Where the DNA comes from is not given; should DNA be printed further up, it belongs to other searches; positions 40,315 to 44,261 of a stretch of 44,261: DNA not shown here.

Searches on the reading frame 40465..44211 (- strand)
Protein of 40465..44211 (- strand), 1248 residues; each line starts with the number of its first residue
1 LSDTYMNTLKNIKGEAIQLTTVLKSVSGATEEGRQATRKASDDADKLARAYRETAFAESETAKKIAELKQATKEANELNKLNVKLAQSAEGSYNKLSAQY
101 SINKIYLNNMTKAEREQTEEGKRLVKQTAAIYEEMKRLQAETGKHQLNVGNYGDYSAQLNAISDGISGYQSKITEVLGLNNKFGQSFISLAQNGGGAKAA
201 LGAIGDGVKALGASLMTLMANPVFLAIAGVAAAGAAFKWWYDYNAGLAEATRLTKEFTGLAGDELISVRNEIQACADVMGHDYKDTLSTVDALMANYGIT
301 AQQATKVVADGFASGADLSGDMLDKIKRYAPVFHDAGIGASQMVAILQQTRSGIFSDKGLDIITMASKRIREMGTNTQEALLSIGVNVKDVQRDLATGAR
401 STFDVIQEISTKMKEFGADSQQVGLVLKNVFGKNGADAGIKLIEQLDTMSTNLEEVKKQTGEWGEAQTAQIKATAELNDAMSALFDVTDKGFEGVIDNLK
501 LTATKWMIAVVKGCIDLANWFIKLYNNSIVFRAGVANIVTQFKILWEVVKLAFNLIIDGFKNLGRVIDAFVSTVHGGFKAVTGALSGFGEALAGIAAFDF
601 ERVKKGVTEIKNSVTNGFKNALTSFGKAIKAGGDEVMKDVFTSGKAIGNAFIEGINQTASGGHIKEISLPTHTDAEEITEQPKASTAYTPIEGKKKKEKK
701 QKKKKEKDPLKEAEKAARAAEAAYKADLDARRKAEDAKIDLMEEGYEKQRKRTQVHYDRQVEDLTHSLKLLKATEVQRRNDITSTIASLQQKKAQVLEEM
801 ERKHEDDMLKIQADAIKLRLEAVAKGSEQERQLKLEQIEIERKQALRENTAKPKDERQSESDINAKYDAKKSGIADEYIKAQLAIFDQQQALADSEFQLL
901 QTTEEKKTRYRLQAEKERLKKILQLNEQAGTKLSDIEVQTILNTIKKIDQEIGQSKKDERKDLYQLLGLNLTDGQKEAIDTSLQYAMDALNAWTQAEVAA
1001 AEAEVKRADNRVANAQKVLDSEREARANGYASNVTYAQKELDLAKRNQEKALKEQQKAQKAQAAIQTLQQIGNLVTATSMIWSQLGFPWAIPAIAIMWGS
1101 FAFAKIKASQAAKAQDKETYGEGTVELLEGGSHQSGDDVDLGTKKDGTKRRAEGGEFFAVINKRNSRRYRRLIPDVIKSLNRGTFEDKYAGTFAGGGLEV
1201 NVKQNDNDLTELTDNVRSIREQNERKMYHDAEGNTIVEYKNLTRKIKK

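Call 55: search_protein_families(library=phrogs, proteins=[window:40465-44211:-], max_evalue=0.001)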
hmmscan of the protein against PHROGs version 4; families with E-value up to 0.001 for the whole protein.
window:40465-44211:- (1248 aa): 7 families
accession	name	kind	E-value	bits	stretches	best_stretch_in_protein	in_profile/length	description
phrog_20660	-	tail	2e-191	640.1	2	695-1246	551-1105/1106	tail length tape measure protein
phrog_37298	-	unknown function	1.5e-109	368.6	1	64-571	43-561/1088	-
phrog_1272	-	tail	2.1e-12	46.6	1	7-474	91-532/1606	tail length tape measure protein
phrog_167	-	tail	7.6e-08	31.5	1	28-668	46-696/1555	tail length tape measure protein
phrog_991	-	tail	8.9e-08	31.1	1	259-695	353-878/1966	tail length tape measure protein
phrog_58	-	tail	2.1e-06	27.4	1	24-661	197-939/1544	tail length tape measure protein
phrog_24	-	tail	0.00042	19.5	1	187-316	279-390/1151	tail length tape measure protein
